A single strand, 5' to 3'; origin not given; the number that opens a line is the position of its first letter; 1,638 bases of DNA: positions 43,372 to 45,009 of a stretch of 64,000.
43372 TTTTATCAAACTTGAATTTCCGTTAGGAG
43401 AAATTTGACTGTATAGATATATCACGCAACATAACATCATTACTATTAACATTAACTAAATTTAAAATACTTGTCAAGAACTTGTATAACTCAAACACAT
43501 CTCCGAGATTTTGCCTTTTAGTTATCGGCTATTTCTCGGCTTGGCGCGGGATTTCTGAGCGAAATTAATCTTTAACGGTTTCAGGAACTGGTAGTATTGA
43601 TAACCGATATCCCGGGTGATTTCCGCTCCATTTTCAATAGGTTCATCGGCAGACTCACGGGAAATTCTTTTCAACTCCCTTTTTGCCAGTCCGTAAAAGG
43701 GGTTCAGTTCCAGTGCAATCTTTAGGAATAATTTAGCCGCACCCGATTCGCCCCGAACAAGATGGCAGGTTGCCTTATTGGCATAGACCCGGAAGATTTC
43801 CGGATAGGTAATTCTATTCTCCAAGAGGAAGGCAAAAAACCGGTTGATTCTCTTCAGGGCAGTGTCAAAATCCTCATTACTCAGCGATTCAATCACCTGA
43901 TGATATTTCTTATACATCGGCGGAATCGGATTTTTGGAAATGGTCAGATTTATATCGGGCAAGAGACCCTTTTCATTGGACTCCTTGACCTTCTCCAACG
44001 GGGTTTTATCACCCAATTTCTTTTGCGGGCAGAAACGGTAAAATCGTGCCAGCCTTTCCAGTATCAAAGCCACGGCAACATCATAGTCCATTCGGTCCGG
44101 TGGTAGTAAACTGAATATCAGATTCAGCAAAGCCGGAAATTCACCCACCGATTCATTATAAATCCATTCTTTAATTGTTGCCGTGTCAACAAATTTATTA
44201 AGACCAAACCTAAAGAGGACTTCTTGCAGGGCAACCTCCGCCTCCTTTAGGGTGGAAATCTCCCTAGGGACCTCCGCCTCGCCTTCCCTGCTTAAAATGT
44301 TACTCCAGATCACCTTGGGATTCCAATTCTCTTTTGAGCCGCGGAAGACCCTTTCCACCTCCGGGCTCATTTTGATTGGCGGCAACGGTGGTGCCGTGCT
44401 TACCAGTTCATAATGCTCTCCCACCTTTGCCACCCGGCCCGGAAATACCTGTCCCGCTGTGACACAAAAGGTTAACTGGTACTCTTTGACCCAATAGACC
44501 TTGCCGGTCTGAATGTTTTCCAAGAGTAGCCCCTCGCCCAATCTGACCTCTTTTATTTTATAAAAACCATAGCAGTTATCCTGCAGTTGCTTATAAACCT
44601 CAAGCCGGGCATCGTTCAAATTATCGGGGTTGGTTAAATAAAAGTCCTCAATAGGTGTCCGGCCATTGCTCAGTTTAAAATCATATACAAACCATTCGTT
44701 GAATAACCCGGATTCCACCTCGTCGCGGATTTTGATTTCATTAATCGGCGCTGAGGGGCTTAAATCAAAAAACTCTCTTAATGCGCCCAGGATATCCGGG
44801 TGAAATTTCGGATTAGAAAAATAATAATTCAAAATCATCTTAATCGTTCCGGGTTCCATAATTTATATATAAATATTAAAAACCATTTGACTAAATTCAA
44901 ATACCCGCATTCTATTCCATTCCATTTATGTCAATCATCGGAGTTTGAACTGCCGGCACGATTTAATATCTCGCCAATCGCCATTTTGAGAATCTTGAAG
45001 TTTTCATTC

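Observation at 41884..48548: Low-GC accessory island packed with defence-type genes between the CRTAC1-like gene and the ICMT gene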

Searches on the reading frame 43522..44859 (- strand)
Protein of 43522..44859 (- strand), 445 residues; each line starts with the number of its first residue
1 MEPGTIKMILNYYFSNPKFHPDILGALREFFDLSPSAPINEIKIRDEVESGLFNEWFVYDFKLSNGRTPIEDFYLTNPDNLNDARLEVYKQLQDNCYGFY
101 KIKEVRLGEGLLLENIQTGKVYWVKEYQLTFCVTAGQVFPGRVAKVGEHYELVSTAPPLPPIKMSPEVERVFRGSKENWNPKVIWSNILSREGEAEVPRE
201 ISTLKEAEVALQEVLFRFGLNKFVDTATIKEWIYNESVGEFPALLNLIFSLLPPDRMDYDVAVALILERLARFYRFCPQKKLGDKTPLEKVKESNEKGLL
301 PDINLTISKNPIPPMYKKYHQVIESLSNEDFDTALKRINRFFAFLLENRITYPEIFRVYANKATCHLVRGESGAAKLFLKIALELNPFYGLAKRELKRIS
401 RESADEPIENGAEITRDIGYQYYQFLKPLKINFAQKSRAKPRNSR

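Call 5: search_protein_families(library=pfam, proteins=[window:43522-44859:-], max_evalue=0.01)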
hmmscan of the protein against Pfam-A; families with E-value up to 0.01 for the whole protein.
window:43522-44859:- (445 aa): 0 families

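Call 6: search_protein_families(library=padloc, proteins=[window:43522-44859:-], max_evalue=0.01)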
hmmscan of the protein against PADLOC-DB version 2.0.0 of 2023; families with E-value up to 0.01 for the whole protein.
window:43522-44859:- (445 aa): 0 families

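Call 18: search_protein_families(library=ncbifam, proteins=[window:43522-44859:-], max_evalue=0.01)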
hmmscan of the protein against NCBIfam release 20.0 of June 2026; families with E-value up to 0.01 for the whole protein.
window:43522-44859:- (445 aa): 0 families

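Call 20: find_homologous_proteins(query=window:43522-44859:-)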
Query window:43522-44859:- (445 aa): 19 proteins with E <= 0.001 among 8000 candidates.
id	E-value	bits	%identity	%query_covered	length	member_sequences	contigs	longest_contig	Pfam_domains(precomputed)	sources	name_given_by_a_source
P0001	2.7e-225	766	99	76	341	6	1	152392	-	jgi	-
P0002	1.7e-192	658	69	96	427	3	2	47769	-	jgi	-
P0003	7.0e-128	445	48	98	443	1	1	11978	PF25948.1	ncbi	-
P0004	1.9e-127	444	48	100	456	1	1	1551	-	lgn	-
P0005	2.1e-126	440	48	100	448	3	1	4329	-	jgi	jgi:hypothetical protein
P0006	9.9e-126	438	49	98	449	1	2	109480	-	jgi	jgi:hypothetical protein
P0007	3.9e-125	436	48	98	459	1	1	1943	-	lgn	-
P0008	1.4e-123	431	48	98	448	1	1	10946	-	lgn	-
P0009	4.2e-123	430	47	98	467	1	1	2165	PF25948.1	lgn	-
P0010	3.7e-120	420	49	97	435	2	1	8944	-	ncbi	-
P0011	1.2e-118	415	46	99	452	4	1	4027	-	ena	-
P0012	1.8e-116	408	46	98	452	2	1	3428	-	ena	-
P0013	1.4e-115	405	46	98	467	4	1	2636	-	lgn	-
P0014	2.0e-113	398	45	98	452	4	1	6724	-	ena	-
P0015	7.5e-104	366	46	91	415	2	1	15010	-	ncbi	-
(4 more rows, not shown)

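Call 21: find_encoding_contigs(protein=P0001, flank=10000, max_places=6)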
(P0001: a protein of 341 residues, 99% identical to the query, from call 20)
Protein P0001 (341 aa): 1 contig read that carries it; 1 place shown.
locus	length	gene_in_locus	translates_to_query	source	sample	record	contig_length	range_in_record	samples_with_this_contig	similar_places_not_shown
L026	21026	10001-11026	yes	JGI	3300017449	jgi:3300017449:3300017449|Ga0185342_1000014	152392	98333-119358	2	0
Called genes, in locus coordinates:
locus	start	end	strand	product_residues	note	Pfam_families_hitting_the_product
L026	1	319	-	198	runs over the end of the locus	PF00677:Lum_binding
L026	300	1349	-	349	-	PF00383:dCMP_cyt_deam_1, PF14437:MafB19-deam, PF01872:RibD_C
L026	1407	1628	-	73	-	PF00708:Acylphosphatase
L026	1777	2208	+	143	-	PF01883:FeS_assembly_P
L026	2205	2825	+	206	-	PF13386:DsbD_2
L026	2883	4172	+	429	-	PF05496:RuvB_N, PF01078:Mg_chelatase (faint), PF13191:AAA_16 (faint), PF00004:AAA, PF07728:AAA_5 (weak), PF13173:AAA_14 (weak), PF16193:AAA_assoc_2, PF12002:MgsA_C, +1 more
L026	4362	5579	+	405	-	-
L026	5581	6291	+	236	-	-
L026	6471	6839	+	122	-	-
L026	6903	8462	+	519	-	PF01555:N6_N4_Mtase, PF02475:TRM5-TYW2_MTfase (weak), PF01170:UPF0020 (faint), PF06325:PrmA (weak), PF09445:Methyltransf_15 (weak), PF13847:Methyltransf_31 (weak), PF08241:Methyltransf_11 (faint), PF13649:Methyltransf_25 (faint)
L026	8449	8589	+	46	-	-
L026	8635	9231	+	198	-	-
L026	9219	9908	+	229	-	PF08843:AbiEii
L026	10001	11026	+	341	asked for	-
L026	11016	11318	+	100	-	-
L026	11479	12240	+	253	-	PF18755:RAMA, PF14267:DUF4357 (weak)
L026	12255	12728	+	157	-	-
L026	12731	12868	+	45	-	-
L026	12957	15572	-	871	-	PF00515:TPR_1 (faint), PF13181:TPR_8 (faint), PF14559:TPR_19 (faint), PF01839:FG-GAP (faint), PF13517:FG-GAP_3, PF07593:UnbV_ASPIC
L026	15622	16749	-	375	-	PF00583:Acetyltransf_1 (faint)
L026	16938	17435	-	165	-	PF06739:SBBP (weak), PF18962:Por_Secre_tail (weak)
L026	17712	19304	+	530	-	PF05547:Peptidase_M6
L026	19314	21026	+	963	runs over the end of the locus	PF02985:HEAT (faint), PF03130:HEAT_PBS (faint), PF13646:HEAT_2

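Call 22: find_encoding_contigs(protein=P0002, flank=10000, max_places=6)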
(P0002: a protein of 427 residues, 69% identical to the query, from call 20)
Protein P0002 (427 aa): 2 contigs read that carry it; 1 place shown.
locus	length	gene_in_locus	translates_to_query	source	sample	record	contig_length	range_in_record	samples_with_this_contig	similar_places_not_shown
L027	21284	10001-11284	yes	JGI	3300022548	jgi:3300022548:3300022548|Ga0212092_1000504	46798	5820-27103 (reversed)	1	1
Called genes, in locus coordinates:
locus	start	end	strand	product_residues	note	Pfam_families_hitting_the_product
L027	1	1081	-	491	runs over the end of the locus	PF02511:Thy1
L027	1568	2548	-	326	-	PF00775:Dioxygenase_C (faint), PF13620:CarboxypepD_reg, PF13715:CarbopepD_reg_2, PF14686:fn3_3 (faint), PF13620:CarboxypepD_reg, PF13715:CarbopepD_reg_2, PF13620:CarboxypepD_reg, PF13715:CarbopepD_reg_2 (weak), +3 more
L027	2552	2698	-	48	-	-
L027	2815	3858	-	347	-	PF18962:Por_Secre_tail (faint)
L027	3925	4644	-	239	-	-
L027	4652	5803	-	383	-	PF13964:Beta-prop_Calicin, PF24681:Kelch_KLHDC2_KLHL20_DRC7, PF01344:Kelch_1, PF13415:Beta-prop_FBX42, PF24981:Beta-prop_ATRN-LZTR1, PF01344:Kelch_1, PF01344:Kelch_1, PF24681:Kelch_KLHDC2_KLHL20_DRC7, +9 more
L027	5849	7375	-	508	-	PF00069:Pkinase, PF01636:APH (faint), PF07714:PK_Tyr_Ser-Thr, PF06293:Kdo (weak), PF03109:ABC1, PF14531:Kinase-like (faint), PF08308:PEGA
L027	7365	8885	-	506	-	PF01590:GAF, PF13185:GAF_2, PF13492:GAF_3, PF00158:Sigma54_activat, PF14532:Sigma54_activ_2, PF07728:AAA_5, PF25601:AAA_lid_14, PF02954:HTH_8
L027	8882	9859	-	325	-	PF13620:CarboxypepD_reg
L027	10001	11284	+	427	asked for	-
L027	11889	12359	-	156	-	PF00177:Ribosomal_S7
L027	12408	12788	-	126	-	PF00164:Ribosom_S12_S23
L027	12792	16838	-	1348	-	PF04997:RNA_pol_Rpb1_1, PF00623:RNA_pol_Rpb1_2, PF04983:RNA_pol_Rpb1_3, PF05000:RNA_pol_Rpb1_4, PF04998:RNA_pol_Rpb1_5, PF01333:Apocytochr_F_C (faint), PF21668:RPOC_hybrid (faint), PF25984:BSH_YknX (faint)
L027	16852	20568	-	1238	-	PF04563:RNA_pol_Rpb2_1, PF04561:RNA_pol_Rpb2_2, PF04565:RNA_pol_Rpb2_3, PF10385:RNA_pol_Rpb2_45, PF00562:RNA_pol_Rpb2_6, PF04560:RNA_pol_Rpb2_7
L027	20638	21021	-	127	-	PF16320:Ribosomal_L12_N, PF00542:Ribosomal_L12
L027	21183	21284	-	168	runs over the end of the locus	PF00466:Ribosomal_L10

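Call 33: search_protein_families(library=pfam, proteins=[L026:6903-8462:+, P0003], max_evalue=0.1)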
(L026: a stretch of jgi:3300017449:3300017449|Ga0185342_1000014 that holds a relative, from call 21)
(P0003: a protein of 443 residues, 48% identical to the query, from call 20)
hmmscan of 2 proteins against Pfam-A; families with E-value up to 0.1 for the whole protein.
L026:6903-8462:+ (519 aa): 13 families
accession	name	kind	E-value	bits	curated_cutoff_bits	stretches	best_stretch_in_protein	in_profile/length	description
PF01555.25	N6_N4_Mtase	-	1.5e-30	107.3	26.7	3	73-151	139-220/221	DNA methylase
PF08241.18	Methyltransf_11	-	1.3e-06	29.4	21.2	1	118-244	2-90/95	Methyltransferase domain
PF13649.12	Methyltransf_25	-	2e-06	28.8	27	1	116-157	1-44/97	Methyltransferase domain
PF02475.24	TRM5-TYW2_MTfase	-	3.2e-06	27.6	28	1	103-163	27-89/164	TRM5/TYW2 methyltransferase domain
PF06325.19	PrmA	-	4.1e-06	26.9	22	1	108-166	157-216/296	Ribosomal protein L11 methyltransferase (PrmA)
PF09445.16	Methyltransf_15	-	6.5e-06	26.3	22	1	114-214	2-90/165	RNA cap guanine-N2 methyltransferase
PF13847.12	Methyltransf_31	-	1.4e-05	25.3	27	1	113-246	4-106/145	Methyltransferase domain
PF01170.24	UPF0020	-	1.7e-05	25.1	22.3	1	111-209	27-136/197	RMKL-like, methyltransferase domain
PF08242.18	Methyltransf_12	-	0.00066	20.8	30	1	121-211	5-78/98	Methyltransferase domain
PF03602.21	Cons_hypoth95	-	0.0013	18.9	24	1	112-156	41-86/182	Conserved hypothetical protein 95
PF05175.20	MTS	-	0.0047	17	23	1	113-165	32-85/170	Methyltransferase small domain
PF13489.12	Methyltransf_23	-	0.017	15.3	27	0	109-153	16-61/164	Methyltransferase domain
PF02086.21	MethyltransfD12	-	0.046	13.9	22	1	115-153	23-61/253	D12 class N6 adenine-specific DNA methyltransferase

P0003 (443 aa): 4 families
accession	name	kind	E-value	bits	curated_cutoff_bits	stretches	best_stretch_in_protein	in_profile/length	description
PF13181.12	TPR_8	-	0.0011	19.3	25.7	1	357-388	1-32/34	Tetratricopeptide repeat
PF00515.34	TPR_1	-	0.0063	16.7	27.8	1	358-389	2-33/34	Tetratricopeptide repeat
PF07719.23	TPR_2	-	0.0089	16.5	27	1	358-389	2-33/34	Tetratricopeptide repeat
PF20851.2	SidM_Rab1-act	-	0.032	14.5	27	1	307-365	4-62/196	SidM, Rab1-activation domain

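Call 34: search_protein_families(library=padloc, proteins=[L026:6903-8462:+], max_evalue=0.1)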
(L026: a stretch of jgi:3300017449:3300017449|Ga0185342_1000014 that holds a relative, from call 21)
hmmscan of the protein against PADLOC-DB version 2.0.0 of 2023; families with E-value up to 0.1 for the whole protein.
L026:6903-8462:+ (519 aa): 63 families (the best 25 are shown)
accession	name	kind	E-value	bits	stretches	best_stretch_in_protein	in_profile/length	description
PDLC03376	MTase_II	-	3.7e-89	296.8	2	61-317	5-249/249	Type II methyltransferase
PDLC03351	MTase_II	-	4.7e-44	149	1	72-317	106-347/348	Type II methyltransferase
PDLC03353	MTase_II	-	5.1e-37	125.8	3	177-318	10-150/260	Type II methyltransferase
PDLC03350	MTase_II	-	4.5e-24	83.4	2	178-331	58-207/312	Type II methyltransferase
PDLC04134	mad2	-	4.6e-18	63.3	1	106-282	285-423/492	mads_2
PDLC03325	MTase_II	-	1.3e-17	61.7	2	76-154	55-133/426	Type II methyltransferase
PDLC03299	MTase_II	-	3.4e-16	57.6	2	103-155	206-258/296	Type II methyltransferase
PDLC03387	MTase_II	-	1.7e-15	55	2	83-155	200-276/289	Type II methyltransferase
PDLC03371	MTase_II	-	2.4e-15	54.8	1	52-154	155-252/260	Type II methyltransferase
PDLC03265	MTase_II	-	3.8e-14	50.9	2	71-154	248-328/333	Type II methyltransferase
PDLC03380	MTase_II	-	4e-14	50.6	2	78-151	20-95/393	Type II methyltransferase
PDLC03239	MTase_II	-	4e-14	50.2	2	86-144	63-124/442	Type II methyltransferase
PDLC03259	MTase_II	-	7.3e-14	49.4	2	179-331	6-167/423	Type II methyltransferase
PDLC03283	MTase_II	-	2e-12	45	2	179-325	7-167/352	Type II methyltransferase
PDLC03339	MTase_II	-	9.4e-11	39.1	1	106-156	223-273/399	Type II methyltransferase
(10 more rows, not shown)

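Call 36: find_encoding_contigs(protein=P0006, flank=6000, max_places=4)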
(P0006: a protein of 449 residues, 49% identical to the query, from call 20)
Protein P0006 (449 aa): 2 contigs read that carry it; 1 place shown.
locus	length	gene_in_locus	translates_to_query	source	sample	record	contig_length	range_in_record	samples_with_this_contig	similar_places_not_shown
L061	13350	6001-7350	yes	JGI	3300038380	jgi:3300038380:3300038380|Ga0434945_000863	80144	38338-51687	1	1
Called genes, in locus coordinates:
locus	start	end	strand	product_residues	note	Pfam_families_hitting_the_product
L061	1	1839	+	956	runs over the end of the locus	PF01807:Zn_ribbon_DnaG, PF01079:Hint (weak), PF13403:Hint_2 (weak), PF08275:DNAG_N, PF01751:Toprim, PF13155:Toprim_2, PF13662:Toprim_4, PF10410:DnaB_bind, +2 more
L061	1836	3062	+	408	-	PF03979:Sigma70_r1_1, PF00140:Sigma70_r1_2, PF04542:Sigma70_r2, PF04539:Sigma70_r3, PF04545:Sigma70_r4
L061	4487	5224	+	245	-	PF01797:Y1_Tnp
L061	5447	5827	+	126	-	PF13310:Virulence_RhuM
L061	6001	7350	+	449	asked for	-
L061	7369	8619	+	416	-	-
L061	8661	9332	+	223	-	-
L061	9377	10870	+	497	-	PF03266:NTPase_1 (faint), PF05970:PIF1, PF07728:AAA_5 (faint), PF13245:AAA_19, PF13401:AAA_22, PF13604:AAA_30, PF21530:Pif1_2B_dom (weak)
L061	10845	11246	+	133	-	PF22007:DUF6930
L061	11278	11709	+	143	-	PF07929:PRiA4_ORF3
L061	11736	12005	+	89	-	-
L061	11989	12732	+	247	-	-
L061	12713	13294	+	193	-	-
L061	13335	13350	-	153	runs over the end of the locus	-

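Call 37: find_encoding_contigs(protein=P0003, flank=6000, max_places=4)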
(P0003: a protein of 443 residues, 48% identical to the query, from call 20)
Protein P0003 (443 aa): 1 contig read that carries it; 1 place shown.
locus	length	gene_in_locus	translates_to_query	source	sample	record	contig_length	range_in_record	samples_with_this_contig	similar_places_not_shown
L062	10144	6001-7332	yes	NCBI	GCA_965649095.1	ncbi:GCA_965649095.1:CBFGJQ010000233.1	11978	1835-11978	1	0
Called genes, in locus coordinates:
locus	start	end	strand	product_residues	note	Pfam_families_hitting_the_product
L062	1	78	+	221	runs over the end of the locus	-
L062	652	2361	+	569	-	PF03717:PBP_dimer, PF00905:Transpeptidase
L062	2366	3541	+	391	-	PF01098:FTSW_RODA_SPOVE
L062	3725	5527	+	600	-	PF17764:PriA_3primeBD (faint), PF00270:DEAD, PF04851:ResIII, PF00271:Helicase_C, PF18074:PriA_C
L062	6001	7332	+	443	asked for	PF25948:DUF7986 (weak)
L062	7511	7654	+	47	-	-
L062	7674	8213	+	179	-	-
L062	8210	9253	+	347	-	PF23988:DUF7309, PF22007:DUF6930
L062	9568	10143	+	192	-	?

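Call 43: search_solved_structures(query=L026:6903-8462:+, max_evalue=0.01, show_alignments=1)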
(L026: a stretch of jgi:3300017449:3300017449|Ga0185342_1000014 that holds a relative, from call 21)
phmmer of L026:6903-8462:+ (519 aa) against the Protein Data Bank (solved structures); distinct sequences matched with E-value up to 0.01: 11.
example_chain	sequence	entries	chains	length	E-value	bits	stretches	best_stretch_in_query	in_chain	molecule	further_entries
2zie_A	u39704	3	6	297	5.3e-11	45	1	178-258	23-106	Putative modification methylase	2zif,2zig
1g60_A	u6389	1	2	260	2.4e-06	29.7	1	104-150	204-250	Adenine-specific Methyltransferase MboIIA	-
8urk_A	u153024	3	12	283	4.8e-06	28.6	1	102-153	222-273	Methyltransferase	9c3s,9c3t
9c3u_A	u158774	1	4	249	5.9e-06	28.4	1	102-151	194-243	Methyltransferase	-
2yx1_A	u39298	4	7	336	1e-05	27.6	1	53-163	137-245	Hypothetical protein MJ0883 | Uncharacterized protein MJ0883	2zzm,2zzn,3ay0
6pbd_A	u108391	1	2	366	5.6e-05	25.1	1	104-162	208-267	Modification methylase CcrMI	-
5hek_A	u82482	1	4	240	6.6e-05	24.9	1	104-154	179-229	Adenine specific DNA methyltransferase (DpnA)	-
5hfj_A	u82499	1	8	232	7.8e-05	24.6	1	103-154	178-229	Adenine specific DNA methyltransferase (DpnA)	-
3egi_A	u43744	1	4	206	0.00014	23.8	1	112-164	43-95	Trimethylguanosine synthase homolog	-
3gdh_A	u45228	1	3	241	0.00016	23.6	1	108-164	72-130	Trimethylguanosine synthase homolog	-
2jjq_A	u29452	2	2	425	0.007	18.2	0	104-169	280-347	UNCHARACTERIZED RNA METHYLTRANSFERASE PYRAB10780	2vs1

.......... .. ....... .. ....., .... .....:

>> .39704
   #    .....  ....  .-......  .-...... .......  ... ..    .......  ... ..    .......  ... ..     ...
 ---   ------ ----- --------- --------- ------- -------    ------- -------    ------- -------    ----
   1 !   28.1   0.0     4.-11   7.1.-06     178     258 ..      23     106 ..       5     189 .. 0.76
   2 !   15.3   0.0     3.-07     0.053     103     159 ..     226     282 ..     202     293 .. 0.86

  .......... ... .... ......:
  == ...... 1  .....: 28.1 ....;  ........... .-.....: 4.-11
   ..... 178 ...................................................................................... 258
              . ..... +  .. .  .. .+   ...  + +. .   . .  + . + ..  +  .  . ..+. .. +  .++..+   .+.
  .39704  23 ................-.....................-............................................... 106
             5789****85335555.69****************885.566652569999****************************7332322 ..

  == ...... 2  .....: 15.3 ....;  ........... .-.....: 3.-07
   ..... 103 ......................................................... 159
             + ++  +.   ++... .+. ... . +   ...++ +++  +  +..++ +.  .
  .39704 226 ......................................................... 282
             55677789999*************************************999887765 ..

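Call 50: search_dna_similar(query=L026:6903-8462:+, collection=plasmids, mode=protein, max_evalue=1e-10, max_rows=15)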
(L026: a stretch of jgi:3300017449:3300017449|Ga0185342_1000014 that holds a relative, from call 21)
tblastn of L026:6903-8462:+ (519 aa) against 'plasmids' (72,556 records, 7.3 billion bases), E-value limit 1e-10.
Records with a match: 30; places in all: 30; records where one place covers at least 80% of the query: 0.
Best place of each record, by identity: <60% 30.
By first word of the organism name: Vibrio 24; Photobacterium 2; Fusobacterium 1; Paenarthrobacter 1; Stutzerimonas 1; Salipiger 1.
By predicted mobility (MOB-suite, as given by PLSDB): conjugative 28; non-mobilizable 1; mobilizable 1.
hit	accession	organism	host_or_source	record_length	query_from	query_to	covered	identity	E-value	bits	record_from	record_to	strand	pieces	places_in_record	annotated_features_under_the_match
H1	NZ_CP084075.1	Fusobacterium vincentii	-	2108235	63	317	49%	51.4%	4e-79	277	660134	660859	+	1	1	none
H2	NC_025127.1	Vibrio sp. 04Ya090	-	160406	39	317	54%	30.0%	1e-13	82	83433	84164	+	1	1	restriction endonuclease subunit M | hypothetical protein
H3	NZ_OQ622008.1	Vibrio parahaemolyticus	-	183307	39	317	54%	30.0%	1e-13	82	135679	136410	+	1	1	restriction endonuclease subunit M | hypothetical protein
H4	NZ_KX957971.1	Vibrio parahaemolyticus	chicken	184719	39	317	54%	30.0%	1e-13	82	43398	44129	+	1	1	restriction endonuclease subunit M | hypothetical protein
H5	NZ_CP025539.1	Vibrio harveyi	-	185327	39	317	54%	30.0%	1e-13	82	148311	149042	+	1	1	restriction endonuclease subunit M | hypothetical protein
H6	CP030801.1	Vibrio owensii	shrimp,Pure culture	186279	39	317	54%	30.0%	1e-13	82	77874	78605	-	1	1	DNA adenine modification methylase | hypothetical protein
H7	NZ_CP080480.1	Vibrio parahaemolyticus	whole organism,shellfish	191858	39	317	54%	30.0%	1e-13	82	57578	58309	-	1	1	restriction endonuclease subunit M | hypothetical protein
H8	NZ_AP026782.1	Photobacterium damselae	-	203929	39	317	54%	30.0%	1e-13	82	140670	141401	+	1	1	restriction endonuclease subunit M | hypothetical protein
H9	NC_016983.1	Photobacterium damselae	-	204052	39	317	54%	30.0%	1e-13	82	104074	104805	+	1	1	restriction endonuclease subunit M | hypothetical protein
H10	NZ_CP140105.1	Vibrio alfacsensis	Scophthalmus maximus,intestinal tract ...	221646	39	317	54%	30.0%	1e-13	82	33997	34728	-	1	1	restriction endonuclease subunit M | hypothetical protein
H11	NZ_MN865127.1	Vibrio alginolyticus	-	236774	39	317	54%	30.0%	1e-13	82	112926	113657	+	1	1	restriction endonuclease subunit M | hypothetical protein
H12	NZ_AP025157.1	Vibrio penaeicida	Penaeus japonicus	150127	44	317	53%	29.7%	2e-16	91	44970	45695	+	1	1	DNA adenine modification methylase | hypothetical protein (x2)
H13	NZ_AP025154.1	Vibrio penaeicida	Penaeus japonicus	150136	44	317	53%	29.7%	2e-16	91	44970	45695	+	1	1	DNA adenine modification methylase | hypothetical protein (x2)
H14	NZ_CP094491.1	Paenarthrobacter ureafaciens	soil,farmland soil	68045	74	318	47%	31.9%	3e-16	90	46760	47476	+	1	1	site-specific DNA-methyltransferase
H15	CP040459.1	Stutzerimonas degradans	single cell,anaerobic environments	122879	40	317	54%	26.7%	7e-11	73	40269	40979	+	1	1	site-specific DNA-methyltransferase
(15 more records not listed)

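Call 51: search_dna_similar(query=L026:6903-8462:+, collection=phages, mode=protein, max_evalue=1e-10, max_rows=15)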
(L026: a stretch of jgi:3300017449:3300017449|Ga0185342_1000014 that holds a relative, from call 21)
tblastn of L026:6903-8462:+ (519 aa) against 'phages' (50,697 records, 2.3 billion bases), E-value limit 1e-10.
No match.

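Call 52: get_annotated_region(hit=H1, flank=4000)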
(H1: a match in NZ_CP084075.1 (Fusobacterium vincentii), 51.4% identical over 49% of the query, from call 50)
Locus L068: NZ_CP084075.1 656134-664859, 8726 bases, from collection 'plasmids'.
description: Fusobacterium vincentii strain SB055 plasmid pSB055A, complete sequence
organism: Fusobacterium vincentii (NCBI taxid 155615)
taxonomy: Bacteria; Fusobacteriota; Fusobacteriia; Fusobacteriales; Fusobacteriaceae; Fusobacterium; Fusobacterium vincentii
host: -; source: -; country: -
typing (MOB-suite, as given by PLSDB): non-mobilizable
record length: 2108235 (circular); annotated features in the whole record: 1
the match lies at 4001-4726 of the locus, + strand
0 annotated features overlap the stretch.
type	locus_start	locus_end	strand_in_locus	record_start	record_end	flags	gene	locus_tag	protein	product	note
